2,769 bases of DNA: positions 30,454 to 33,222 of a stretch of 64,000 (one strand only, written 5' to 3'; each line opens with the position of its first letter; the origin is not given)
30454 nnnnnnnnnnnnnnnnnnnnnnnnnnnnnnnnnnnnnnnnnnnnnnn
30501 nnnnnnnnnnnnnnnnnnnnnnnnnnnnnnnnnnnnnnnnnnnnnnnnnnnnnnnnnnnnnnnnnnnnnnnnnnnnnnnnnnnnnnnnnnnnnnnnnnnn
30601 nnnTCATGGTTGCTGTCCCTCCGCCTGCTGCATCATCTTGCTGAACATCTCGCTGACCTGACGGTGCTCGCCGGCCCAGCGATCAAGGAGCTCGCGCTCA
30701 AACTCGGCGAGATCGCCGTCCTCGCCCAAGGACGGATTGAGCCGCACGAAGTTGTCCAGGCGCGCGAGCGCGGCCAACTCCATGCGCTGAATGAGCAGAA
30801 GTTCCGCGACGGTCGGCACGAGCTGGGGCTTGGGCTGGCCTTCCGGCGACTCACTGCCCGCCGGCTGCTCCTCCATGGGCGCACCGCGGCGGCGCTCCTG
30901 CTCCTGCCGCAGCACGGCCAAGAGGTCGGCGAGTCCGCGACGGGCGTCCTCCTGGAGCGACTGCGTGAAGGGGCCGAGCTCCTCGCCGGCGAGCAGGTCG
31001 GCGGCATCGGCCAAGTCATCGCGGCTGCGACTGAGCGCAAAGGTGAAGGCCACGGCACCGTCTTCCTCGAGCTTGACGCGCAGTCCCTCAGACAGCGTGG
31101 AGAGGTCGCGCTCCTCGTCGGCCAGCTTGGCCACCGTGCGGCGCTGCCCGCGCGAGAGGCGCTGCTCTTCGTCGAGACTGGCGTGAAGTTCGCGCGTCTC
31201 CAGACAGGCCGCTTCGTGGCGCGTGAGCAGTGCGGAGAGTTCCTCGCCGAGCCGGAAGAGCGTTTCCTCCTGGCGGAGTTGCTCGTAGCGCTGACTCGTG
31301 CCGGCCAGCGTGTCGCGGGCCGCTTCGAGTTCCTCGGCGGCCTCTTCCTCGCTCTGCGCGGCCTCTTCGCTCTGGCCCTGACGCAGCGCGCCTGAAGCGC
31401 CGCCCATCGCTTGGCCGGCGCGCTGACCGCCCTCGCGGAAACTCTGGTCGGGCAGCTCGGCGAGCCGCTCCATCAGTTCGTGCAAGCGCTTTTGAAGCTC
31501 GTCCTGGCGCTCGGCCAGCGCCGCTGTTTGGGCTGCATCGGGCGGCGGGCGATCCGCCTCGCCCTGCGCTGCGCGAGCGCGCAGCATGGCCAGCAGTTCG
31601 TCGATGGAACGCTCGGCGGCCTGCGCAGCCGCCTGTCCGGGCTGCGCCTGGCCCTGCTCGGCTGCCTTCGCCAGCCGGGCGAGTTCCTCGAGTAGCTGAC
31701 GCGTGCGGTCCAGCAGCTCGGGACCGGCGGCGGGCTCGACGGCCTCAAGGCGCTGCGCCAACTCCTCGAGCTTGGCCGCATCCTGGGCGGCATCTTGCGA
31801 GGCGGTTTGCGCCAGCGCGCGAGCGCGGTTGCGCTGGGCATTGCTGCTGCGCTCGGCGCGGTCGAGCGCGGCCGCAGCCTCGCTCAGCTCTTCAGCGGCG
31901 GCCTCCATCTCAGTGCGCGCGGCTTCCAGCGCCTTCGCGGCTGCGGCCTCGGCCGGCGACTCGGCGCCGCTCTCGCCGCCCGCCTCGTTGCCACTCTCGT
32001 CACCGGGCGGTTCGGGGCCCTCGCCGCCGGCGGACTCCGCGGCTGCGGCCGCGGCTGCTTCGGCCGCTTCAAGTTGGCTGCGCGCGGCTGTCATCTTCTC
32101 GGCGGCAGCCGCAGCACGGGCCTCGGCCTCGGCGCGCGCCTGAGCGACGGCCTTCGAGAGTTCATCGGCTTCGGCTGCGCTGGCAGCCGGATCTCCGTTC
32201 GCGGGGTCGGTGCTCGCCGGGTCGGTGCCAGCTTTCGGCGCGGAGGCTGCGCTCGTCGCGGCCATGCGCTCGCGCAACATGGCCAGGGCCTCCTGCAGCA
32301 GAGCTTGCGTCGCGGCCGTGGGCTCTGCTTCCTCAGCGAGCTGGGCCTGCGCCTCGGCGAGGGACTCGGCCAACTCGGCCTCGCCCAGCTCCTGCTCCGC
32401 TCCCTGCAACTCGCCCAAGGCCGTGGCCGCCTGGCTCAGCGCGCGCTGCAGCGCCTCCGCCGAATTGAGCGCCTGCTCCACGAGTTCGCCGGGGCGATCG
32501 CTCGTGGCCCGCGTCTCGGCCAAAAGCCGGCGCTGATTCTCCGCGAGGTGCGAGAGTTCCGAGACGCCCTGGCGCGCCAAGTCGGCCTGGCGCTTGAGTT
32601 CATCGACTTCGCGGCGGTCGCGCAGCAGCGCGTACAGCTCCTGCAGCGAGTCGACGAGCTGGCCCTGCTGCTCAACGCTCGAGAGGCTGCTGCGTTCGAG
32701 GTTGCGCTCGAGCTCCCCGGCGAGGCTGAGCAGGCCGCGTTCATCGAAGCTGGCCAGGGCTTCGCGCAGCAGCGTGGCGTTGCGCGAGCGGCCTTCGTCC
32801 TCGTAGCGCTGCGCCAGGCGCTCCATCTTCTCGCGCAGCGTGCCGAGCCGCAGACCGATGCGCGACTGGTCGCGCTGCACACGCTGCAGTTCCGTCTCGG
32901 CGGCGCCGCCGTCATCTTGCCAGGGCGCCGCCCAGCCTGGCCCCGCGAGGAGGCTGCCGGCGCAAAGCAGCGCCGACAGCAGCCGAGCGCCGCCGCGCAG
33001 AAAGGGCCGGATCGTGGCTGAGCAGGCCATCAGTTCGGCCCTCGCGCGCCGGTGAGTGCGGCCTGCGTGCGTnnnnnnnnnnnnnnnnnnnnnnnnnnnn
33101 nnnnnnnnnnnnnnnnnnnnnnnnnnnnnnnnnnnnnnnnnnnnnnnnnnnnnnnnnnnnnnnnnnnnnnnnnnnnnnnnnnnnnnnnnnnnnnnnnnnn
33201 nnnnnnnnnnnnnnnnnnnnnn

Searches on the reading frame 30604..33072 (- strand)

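Call 35: search_protein_families(library=pfam, proteins=[window:30604-33072:-], max_evalue=0.0001)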
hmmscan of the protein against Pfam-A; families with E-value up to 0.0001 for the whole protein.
window:30604-33072:- (822 aa): 1 family
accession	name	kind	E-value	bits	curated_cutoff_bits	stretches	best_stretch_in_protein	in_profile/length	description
PF13779.11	DUF4175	-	2.6e-05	22.9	27.3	1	453-598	619-749/825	Domain of unknown function (DUF4175)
